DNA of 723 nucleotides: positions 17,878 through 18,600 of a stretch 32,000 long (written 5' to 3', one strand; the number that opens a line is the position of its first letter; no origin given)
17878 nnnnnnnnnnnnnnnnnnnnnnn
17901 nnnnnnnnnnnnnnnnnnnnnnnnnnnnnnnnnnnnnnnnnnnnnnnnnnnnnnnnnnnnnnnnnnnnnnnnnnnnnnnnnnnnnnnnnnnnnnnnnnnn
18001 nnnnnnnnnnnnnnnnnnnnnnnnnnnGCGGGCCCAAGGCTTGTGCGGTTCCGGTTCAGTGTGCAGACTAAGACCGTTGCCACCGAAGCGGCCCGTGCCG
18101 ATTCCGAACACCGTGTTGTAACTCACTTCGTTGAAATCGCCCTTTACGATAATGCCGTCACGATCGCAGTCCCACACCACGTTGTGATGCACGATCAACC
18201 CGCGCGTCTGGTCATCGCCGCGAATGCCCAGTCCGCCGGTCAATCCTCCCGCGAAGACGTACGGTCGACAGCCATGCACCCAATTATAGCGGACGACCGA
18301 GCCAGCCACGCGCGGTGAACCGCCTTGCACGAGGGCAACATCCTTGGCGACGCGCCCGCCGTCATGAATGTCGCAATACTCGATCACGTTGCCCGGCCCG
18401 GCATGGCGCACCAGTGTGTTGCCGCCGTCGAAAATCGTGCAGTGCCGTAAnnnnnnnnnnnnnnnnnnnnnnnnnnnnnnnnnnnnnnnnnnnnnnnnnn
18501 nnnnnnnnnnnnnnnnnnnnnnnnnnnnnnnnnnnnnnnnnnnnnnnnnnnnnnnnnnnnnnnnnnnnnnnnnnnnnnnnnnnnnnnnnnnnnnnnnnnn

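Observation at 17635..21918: Two-gene operon of large secreted beta-helix proteins: candidates for the missing depolymerase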

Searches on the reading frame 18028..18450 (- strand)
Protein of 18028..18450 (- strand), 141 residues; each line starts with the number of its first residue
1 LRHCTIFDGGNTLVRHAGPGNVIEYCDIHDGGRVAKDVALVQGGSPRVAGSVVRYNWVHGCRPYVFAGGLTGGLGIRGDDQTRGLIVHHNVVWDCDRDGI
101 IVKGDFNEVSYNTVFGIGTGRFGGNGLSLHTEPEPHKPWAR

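Call 66: search_solved_structures(query=window:18028-18450:-, max_evalue=10, show_alignments=4)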
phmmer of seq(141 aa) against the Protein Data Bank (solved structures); distinct sequences matched with E-value up to 10: 4.
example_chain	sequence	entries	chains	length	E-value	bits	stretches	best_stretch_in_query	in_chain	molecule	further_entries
28li_A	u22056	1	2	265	0.13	15.7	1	83-117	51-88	Uncharacterized conserved protein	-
7l7x_AAA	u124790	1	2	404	0.56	13.6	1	79-107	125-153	DegT/DnrJ/EryC1/StrS aminotransferase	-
2ks6_A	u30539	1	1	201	0.62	13.4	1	6-91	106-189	UDP-N-acetylglucosamine transferase subunit ALG13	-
2jzc_A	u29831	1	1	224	0.72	13.2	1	6-91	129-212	UDP-N-acetylglucosamine transferase subunit ALG13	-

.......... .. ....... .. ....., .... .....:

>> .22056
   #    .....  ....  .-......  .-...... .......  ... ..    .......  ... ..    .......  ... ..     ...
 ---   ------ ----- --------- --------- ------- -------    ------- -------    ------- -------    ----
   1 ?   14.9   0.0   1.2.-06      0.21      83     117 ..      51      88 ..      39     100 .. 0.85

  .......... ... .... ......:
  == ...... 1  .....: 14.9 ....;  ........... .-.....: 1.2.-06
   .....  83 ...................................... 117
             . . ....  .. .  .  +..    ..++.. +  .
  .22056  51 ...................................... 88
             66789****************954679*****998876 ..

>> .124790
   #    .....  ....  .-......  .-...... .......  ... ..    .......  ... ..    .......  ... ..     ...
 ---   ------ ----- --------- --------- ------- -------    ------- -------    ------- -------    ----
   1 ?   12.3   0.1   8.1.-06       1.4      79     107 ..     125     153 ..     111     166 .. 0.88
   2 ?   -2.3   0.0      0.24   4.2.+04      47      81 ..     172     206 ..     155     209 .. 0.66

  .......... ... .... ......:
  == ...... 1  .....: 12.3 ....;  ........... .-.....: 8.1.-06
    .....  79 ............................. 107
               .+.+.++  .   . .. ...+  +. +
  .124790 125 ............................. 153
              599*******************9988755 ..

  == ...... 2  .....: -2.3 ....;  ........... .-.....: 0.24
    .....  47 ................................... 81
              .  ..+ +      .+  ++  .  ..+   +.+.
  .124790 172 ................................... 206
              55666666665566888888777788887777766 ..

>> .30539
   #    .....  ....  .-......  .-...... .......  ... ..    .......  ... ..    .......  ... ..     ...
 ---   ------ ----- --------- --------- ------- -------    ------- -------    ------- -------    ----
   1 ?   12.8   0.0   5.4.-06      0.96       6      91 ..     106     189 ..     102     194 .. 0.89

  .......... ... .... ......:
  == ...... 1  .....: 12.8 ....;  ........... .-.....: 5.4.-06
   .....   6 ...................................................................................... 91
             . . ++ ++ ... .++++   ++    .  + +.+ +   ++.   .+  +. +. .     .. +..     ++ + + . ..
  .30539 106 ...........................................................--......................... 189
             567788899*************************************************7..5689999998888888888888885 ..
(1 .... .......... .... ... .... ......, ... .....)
